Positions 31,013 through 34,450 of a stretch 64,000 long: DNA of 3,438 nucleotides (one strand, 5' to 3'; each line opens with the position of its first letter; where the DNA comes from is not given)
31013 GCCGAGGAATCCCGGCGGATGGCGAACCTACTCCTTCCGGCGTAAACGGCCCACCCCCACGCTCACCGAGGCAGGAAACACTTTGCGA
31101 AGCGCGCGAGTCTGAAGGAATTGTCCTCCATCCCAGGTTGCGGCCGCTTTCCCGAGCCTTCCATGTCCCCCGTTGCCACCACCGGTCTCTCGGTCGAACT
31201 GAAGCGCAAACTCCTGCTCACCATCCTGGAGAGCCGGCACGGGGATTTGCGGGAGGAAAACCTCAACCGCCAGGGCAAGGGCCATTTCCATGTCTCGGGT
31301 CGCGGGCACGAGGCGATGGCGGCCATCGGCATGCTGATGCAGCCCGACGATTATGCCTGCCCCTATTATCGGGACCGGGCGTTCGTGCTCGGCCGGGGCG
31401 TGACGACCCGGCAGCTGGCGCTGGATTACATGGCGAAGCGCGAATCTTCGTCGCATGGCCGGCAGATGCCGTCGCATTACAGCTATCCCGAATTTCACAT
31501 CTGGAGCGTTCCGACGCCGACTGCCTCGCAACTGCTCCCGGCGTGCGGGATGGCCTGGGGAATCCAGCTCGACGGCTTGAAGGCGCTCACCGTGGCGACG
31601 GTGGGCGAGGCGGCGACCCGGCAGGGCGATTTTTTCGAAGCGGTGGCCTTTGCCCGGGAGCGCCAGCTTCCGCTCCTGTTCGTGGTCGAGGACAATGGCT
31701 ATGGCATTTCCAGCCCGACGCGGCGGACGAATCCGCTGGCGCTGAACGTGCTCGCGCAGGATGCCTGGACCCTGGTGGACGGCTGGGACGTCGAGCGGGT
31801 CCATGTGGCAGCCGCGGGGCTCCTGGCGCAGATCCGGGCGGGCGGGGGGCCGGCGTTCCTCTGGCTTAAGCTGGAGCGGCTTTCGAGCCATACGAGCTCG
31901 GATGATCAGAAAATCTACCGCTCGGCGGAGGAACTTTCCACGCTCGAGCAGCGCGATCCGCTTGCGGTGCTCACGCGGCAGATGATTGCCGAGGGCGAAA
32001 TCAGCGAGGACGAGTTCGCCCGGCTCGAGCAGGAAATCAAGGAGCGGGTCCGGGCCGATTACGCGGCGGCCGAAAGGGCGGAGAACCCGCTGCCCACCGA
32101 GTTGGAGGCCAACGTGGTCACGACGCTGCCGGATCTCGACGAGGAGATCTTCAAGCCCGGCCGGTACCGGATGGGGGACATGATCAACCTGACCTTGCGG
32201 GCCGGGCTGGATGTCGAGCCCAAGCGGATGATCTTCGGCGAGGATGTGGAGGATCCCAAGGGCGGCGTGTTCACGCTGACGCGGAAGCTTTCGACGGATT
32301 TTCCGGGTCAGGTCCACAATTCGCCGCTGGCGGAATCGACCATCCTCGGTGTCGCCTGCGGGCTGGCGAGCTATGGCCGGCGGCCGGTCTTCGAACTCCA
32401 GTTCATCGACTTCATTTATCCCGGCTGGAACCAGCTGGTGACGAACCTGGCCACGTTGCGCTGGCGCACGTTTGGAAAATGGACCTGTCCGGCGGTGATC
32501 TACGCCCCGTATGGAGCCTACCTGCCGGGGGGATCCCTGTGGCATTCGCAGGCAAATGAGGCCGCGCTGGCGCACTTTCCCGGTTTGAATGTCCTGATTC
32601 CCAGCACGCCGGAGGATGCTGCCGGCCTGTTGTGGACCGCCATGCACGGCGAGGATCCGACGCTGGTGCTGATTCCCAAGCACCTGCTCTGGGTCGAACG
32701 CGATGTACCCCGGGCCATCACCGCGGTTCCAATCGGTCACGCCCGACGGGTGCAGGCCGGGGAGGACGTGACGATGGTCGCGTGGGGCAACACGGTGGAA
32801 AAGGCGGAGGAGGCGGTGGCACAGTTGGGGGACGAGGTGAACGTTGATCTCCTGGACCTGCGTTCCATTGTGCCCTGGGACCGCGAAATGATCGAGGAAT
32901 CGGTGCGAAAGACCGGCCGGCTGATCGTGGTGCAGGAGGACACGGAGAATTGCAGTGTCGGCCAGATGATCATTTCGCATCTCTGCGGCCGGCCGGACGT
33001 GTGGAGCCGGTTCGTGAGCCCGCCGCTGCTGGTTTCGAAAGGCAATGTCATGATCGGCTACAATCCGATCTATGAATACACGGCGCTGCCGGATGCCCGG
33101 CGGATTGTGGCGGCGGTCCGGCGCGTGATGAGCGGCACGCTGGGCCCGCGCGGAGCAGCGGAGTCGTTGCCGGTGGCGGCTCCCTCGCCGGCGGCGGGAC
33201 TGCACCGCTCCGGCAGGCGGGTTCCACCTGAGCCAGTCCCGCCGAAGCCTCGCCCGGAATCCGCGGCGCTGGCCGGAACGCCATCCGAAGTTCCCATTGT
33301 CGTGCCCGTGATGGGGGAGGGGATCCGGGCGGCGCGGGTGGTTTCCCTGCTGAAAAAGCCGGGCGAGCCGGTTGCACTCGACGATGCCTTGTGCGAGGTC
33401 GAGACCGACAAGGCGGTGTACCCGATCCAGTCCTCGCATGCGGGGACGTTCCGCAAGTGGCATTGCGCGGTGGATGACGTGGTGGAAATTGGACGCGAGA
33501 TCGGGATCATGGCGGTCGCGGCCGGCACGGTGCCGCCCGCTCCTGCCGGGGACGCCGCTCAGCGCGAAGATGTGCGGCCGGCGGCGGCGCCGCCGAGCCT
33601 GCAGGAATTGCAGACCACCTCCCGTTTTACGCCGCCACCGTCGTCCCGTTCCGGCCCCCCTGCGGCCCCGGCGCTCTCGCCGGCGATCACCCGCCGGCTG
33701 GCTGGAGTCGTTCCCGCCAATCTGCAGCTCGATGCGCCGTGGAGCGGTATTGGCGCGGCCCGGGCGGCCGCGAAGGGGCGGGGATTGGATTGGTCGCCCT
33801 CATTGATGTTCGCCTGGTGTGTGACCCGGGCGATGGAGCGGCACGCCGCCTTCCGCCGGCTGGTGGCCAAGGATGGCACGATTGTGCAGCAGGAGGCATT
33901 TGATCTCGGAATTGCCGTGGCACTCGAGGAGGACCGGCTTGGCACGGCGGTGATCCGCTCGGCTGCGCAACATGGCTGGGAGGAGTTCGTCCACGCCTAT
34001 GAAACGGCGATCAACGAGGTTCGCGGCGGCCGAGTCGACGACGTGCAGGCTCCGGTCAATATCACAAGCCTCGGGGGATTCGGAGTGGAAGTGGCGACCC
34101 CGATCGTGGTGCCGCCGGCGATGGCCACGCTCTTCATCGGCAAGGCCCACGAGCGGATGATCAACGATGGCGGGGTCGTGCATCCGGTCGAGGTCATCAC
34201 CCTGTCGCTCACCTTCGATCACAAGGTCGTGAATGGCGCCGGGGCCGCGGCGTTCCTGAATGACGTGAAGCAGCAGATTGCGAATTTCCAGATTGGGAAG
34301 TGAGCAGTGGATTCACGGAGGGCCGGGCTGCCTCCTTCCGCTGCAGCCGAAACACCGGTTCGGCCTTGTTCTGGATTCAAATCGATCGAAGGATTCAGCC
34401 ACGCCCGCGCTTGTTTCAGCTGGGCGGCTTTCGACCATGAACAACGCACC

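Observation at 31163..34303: Complete 2-oxoacid dehydrogenase E1-alpha/E1-beta/lipoyl/E2-core fusion in one polypeptide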

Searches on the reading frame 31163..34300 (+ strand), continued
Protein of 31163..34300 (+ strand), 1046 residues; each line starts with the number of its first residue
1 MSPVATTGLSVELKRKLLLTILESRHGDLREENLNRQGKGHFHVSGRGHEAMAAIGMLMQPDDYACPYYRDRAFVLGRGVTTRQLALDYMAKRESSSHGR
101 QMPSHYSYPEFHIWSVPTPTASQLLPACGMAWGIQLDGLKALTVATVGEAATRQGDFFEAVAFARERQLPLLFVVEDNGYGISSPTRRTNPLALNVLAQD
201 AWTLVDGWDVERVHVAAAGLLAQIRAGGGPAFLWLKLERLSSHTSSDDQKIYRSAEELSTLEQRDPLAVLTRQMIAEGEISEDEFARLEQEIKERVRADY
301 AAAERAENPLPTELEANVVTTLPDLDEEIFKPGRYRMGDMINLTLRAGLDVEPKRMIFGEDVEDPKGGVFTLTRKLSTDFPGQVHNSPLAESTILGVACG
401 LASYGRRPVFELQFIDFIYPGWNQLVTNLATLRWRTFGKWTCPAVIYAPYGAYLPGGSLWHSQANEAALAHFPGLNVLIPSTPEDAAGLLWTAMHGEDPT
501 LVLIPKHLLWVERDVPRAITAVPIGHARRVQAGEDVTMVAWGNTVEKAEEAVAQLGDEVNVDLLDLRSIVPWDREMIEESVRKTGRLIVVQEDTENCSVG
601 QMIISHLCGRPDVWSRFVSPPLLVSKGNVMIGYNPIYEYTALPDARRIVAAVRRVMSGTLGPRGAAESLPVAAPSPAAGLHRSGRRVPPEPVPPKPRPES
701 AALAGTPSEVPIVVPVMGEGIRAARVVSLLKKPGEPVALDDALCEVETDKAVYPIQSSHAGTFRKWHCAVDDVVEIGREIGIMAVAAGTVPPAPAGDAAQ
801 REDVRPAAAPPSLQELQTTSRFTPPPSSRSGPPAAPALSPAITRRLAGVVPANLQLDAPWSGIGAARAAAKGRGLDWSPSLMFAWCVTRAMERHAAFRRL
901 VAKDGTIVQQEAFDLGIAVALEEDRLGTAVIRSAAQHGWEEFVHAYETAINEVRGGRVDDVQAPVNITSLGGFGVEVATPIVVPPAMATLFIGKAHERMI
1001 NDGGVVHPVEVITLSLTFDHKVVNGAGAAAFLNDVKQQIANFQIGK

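Call 66: find_homologous_proteins(query=P0133, max_evalue=1e-30)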
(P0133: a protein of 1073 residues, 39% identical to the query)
Query P0133 (1073 aa): 6343 proteins with E <= 1e-30 among 8000 candidates; the best 120 are listed.
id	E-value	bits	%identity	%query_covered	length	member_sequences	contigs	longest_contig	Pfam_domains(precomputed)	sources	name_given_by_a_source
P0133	0.0e+0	2424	100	100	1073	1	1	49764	PF25984.1,PF00198.29,PF00364.29,PF13292.12,PF00676.26,PF02780.26,PF02779.30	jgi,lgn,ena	-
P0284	0.0e+0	2168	88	100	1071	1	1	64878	PF25984.1,PF00198.29,PF00364.29,PF13292.12,PF00676.26,PF02780.26,PF02779.30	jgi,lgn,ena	-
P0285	0.0e+0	2044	84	99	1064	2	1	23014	PF00198.29,PF00364.29,PF13292.12,PF00676.26,PF02780.26,PF02779.30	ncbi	ncbi:MAG: thiamine pyrophosphate-dependent enzyme [Planctomycetota bacterium]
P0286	0.0e+0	1865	76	99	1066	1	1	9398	PF00198.29,PF00364.29,PF13292.12,PF00676.26,PF02780.26,PF02779.30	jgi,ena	-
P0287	0.0e+0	1781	73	99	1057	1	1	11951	PF00198.29,PF00364.29,PF13292.12,PF00676.26,PF02780.26,PF02779.30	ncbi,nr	ncbi:MAG: thiamine pyrophosphate-dependent enzyme [Planctomycetota bacterium]|nr:thiamine pyrophosph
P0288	0.0e+0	1725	71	98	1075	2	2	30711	PF25984.1,PF00198.29,PF00364.29,PF13292.12,PF00676.26,PF02780.26,PF02779.30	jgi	jgi:2-oxoisovalerate dehydrogenase E1 component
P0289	0.0e+0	1723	71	99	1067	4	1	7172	PF25984.1,PF00198.29,PF00364.29,PF13292.12,PF00676.26,PF02780.26,PF02779.30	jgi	jgi:2-oxoisovalerate dehydrogenase E1 component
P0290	0.0e+0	1720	69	99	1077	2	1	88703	PF25984.1,PF00198.29,PF00364.29,PF13292.12,PF00676.26,PF02780.26,PF02779.30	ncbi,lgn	ncbi:MAG TPA: thiamine pyrophosphate-dependent enzyme [Planctomycetota bacterium]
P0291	0.0e+0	1714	70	99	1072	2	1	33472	PF00198.29,PF01012.28,PF00364.29,PF13292.12,PF00676.26,PF02780.26,PF02779.30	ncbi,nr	ncbi:MAG TPA: thiamine pyrophosphate-dependent enzyme [Planctomycetota bacterium]|nr:thiamine pyroph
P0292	0.0e+0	1707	71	99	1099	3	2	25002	PF00198.29,PF00364.29,PF13292.12,PF00676.26,PF02780.26,PF02779.30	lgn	-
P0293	0.0e+0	1662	68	99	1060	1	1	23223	PF00198.29,PF00364.29,PF13292.12,PF00676.26,PF02780.26,PF02779.30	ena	-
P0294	0.0e+0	1653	68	97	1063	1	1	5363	PF25984.1,PF00198.29,PF00364.29,PF13292.12,PF00676.26,PF02780.26,PF02779.30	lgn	-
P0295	0.0e+0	1649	69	97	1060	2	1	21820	PF25984.1,PF00198.29,PF00364.29,PF13292.12,PF00676.26,PF02780.26,PF02779.30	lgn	-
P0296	0.0e+0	1645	69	98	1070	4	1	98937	PF25984.1,PF00198.29,PF00364.29,PF13292.12,PF00676.26,PF02780.26,PF02779.30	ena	-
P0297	0.0e+0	1637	68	98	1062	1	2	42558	PF25984.1,PF00198.29,PF00364.29,PF13292.12,PF00676.26,PF02780.26,PF02779.30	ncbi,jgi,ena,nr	ncbi:MAG TPA: thiamine pyrophosphate-dependent enzyme [Planctomycetota bacterium]|nr:thiamine pyroph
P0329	0.0e+0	1128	53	98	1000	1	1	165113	PF00198.29,PF00364.29,PF13292.12,PF00676.26,PF02780.26,PF02779.30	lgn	-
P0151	4.7e-182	626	39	77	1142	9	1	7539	PF08545.17,PF00364.29,PF08541.17,PF00676.26,PF02780.26,PF02779.30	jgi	jgi:2-oxoisovalerate dehydrogenase E1 component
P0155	7.9e-178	612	41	73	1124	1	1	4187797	PF08545.17,PF00364.29,PF00108.30,PF08541.17,PF00676.26,PF02780.26,PF02779.30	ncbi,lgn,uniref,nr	ncbi:beta-ketoacyl-ACP synthase 3 [Anthocerotibacter panamensis]|uniref:beta-ketoacyl-ACP synthase 3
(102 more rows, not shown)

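Call 69: search_protein_families(library=ncbifam, proteins=[L001:16070-17707:-, L042:13889-14674:-, L042:13017-13892:+, L003:17596-19503:-], max_evalue=1e-20)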
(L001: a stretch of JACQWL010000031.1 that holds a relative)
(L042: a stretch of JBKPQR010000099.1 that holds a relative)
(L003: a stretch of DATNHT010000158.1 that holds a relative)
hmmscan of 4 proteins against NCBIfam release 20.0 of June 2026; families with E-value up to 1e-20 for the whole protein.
L001:16070-17707:- (545 aa): 1 family
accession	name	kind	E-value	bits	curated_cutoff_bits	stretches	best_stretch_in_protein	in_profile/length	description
TIGR01117.1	mmdA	subfamily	1.1e-106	357.7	998.8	1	26-528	8-494/512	methylmalonyl-CoA decarboxylase subunit alpha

L042:13889-14674:- (261 aa): 57 families (the best 25 are shown)
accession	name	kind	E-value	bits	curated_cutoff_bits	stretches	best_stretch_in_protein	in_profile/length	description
NF051848.1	EnCoAHydtEchA19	equivalog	5e-53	180.3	400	1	4-253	2-256/258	enoyl-CoA hydratase EchA19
NF006100.0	PRK08252.1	subfamily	2e-50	171.8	282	1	4-253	5-252/254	crotonase/enoyl-CoA hydratase family protein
NF006008.0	PRK08139.1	equivalog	2e-49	168.5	313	1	3-253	11-264/266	enoyl-CoA hydratase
NF005675.0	PRK07468.1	equivalog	2.3e-49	168.5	350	1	3-253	5-260/262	crotonase/enoyl-CoA hydratase family protein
NF005879.0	PRK07827.1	equivalog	1.6e-46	158.7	283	1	10-253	14-260/261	enoyl-CoA hydratase family protein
NF004840.0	PRK06190.1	equivalog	1.2e-43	149.6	253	1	3-242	4-245/260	enoyl-CoA hydratase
NF042430.2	EnCoAhydt_DpgD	equivalog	8.8e-43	146.6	400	1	9-253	3-256/258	enoyl-CoA-hydratase DpgD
NF005864.0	PRK07799.1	equivalog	2.3e-42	145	316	1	2-253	8-264/266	crotonase/enoyl-CoA hydratase family protein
NF005700.0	PRK07511.1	subfamily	2.7e-42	145.2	274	1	3-252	3-258/260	enoyl-CoA hydratase family protein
NF046063.1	oxepin_alt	equivalog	7.8e-42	143.5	300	1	7-250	4-253/254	oxepin-CoA hydrolase, alternative type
NF004781.0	PRK06127.1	subfamily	4e-41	141.5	291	1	5-252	13-266/269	enoyl-CoA hydratase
NF004796.0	PRK06144.1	subfamily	5.7e-41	140.7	272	1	6-253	12-260/262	enoyl-CoA hydratase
NF005802.0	PRK07657.1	equivalog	8.3e-41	140.2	363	1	3-252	4-257/260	enoyl-CoA hydratase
NF004857.0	PRK06210.1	equivalog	9.6e-41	140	341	1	3-252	9-272/275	enoyl-CoA hydratase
NF006140.0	PRK08290.1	subfamily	3.8e-40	137.9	280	1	4-241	10-272/292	enoyl-CoA hydratase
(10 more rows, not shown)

L042:13017-13892:+ (291 aa): 1 family
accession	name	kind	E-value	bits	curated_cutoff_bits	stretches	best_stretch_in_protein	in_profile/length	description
NF004283.0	PRK05692.1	subfamily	2.5e-59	200.9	246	1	9-286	7-282/300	hydroxymethylglutaryl-CoA lyase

L003:17596-19503:- (635 aa): 3 families
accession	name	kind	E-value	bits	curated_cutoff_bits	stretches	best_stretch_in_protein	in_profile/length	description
NF045497.1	IsobCoAmut_IcmF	equivalog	7.9e-157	523.9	1500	1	103-632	523-1073/1076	fused isobutyryl-CoA mutase/GTPase IcmF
TIGR00641.1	acid_CoA_mut_N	subfamily_domain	2.4e-117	392.4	303.8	1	133-632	29-523/528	methylmalonyl-CoA mutase N-terminal domain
NF006944.0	PRK09426.1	equivalog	2.2e-102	343.3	876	1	133-632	59-552/721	methylmalonyl-CoA mutase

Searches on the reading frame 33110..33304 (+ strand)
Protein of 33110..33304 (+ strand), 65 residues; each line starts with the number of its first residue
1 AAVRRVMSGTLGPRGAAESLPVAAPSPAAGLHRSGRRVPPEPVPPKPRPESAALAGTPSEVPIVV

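Call 60: search_protein_families(library=pfam, proteins=[window:33110-33304:+], max_evalue=10)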
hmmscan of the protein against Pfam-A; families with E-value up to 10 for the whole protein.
seq(65 aa): 0 families
